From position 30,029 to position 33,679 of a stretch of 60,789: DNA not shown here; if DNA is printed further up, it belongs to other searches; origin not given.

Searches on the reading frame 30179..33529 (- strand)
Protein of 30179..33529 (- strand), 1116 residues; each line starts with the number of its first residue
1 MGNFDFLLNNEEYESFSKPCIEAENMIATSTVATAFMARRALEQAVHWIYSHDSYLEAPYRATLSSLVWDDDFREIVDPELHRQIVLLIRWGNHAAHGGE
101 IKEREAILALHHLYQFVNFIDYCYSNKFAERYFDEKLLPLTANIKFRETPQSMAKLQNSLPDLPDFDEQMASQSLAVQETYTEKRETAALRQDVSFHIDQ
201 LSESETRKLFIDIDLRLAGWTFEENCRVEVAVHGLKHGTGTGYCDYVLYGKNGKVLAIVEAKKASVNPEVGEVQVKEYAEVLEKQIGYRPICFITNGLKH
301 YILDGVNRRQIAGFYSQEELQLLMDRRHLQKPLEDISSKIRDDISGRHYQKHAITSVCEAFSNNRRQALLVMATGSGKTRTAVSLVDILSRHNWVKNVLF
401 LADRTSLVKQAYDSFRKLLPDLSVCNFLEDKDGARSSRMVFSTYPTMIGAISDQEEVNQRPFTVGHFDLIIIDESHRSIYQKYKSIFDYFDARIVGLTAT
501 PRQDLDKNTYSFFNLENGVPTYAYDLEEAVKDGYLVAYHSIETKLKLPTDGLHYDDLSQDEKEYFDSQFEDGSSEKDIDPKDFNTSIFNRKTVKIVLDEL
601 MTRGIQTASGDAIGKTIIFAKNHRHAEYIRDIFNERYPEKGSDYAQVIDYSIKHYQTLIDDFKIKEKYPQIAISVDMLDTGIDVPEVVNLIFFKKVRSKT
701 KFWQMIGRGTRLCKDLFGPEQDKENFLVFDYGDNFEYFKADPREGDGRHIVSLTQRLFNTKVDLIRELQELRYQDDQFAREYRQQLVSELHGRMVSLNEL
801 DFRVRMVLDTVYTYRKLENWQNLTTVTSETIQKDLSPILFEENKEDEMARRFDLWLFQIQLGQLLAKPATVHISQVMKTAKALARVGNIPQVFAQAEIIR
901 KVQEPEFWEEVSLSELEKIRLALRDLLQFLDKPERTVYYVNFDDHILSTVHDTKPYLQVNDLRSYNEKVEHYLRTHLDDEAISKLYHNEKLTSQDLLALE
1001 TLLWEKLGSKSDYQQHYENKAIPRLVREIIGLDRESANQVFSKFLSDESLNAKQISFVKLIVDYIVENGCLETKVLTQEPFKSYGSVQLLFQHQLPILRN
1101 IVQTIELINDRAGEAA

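Call 3: search_protein_families(library=pfam, proteins=[window:30179-33529:-], max_evalue=0.1)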
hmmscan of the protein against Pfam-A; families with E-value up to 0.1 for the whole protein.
window:30179-33529:- (1116 aa): 11 families
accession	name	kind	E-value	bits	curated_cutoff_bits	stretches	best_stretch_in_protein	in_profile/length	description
PF04851.21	ResIII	-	1.3e-41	142.6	22.5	1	344-502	2-163/164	Type III restriction enzyme, res subunit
PF08463.15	EcoEI_R_C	-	1.3e-21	77.9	24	1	964-1093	2-147/163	EcoEI R protein C-terminal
PF18766.7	SWI2_SNF2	-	6.7e-19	68.8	26.7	1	349-547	1-199/221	SWI2/SNF2 ATPase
PF00270.35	DEAD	-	5.5e-13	49.4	26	1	349-506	3-165/167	DEAD/DEAH box helicase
PF04313.20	HSDR_N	-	1e-10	42.2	25.1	1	238-309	122-196/198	Type I restriction enzyme R protein N terminus (HSDR_N)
PF00271.37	Helicase_C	-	2.1e-09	38.1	23.5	1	611-711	13-108/110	Helicase conserved C-terminal domain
PF13643.11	DUF4145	-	1.2e-05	25.7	23.1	1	22-112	2-86/88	Domain of unknown function (DUF4145)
PF13588.12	HSDR_N_2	-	1.6e-05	25.4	25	1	223-310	21-101/110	Type I restriction enzyme R protein N terminus (HSDR_N)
PF00176.29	SNF2-rel_dom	-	0.00014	21.5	24.9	1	349-514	1-176/290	SNF2-related domain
PF22679.2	T1R_D3-like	-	0.014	16.3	27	1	632-714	68-145/158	Type I restriction enzyme subunit R domain 3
PF13191.12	AAA_16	-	0.022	15.7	32.6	0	346-435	4-89/167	AAA ATPase domain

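Call 4: search_protein_families(library=padloc, proteins=[window:30179-33529:-], max_evalue=0.1)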
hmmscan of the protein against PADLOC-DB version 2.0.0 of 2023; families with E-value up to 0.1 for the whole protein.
window:30179-33529:- (1116 aa): 17 families
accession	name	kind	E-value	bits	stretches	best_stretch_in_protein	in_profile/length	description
PDLC03047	REase_I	-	2.4e-169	563.3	1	3-1087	9-1080/1107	Type I restriction enzyme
PDLC03049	REase_I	-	6.4e-53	177.9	1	199-783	7-591/807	Type I restriction enzyme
PDLC03042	REase_I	-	1.2e-41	140.1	1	344-740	443-853/1170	Type I restriction enzyme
PDLC02707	PbeA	-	4.7e-30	102.8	1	309-713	215-618/672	PbeA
PDLC03658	mREase_IV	-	1.5e-20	70.6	2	343-543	220-410/953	Type IV methyl-directed restriction enzyme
PDLC03659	mREase_IV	-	6.2e-20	68.7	1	363-712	237-553/945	Type IV methyl-directed restriction enzyme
PDLC02704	PbeA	-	9.7e-17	58.7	1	327-708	245-627/682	PbeA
PDLC02703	PbeA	-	1.9e-16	57.8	1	345-712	247-599/626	PbeA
PDLC02706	PbeA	-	4.1e-15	53.4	1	346-574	270-508/722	PbeA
PDLC03048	REase_I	-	1.7e-08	31.1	1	361-504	265-411/976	Type I restriction enzyme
PDLC04472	PDC-M16A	-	5.1e-08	29.7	1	3-198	5-195/930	-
PDLC03045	REase_I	-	1.9e-07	27.4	1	370-502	289-424/995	Type I restriction enzyme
PDLC04706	PDC-M54B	-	0.0066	13.1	1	196-263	36-102/475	-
PDLC04109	PD-T7-4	-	0.0098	13.4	1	74-120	127-177/211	-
PDLC01765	Cas3c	-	0.012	12.5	1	347-424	164-240/612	-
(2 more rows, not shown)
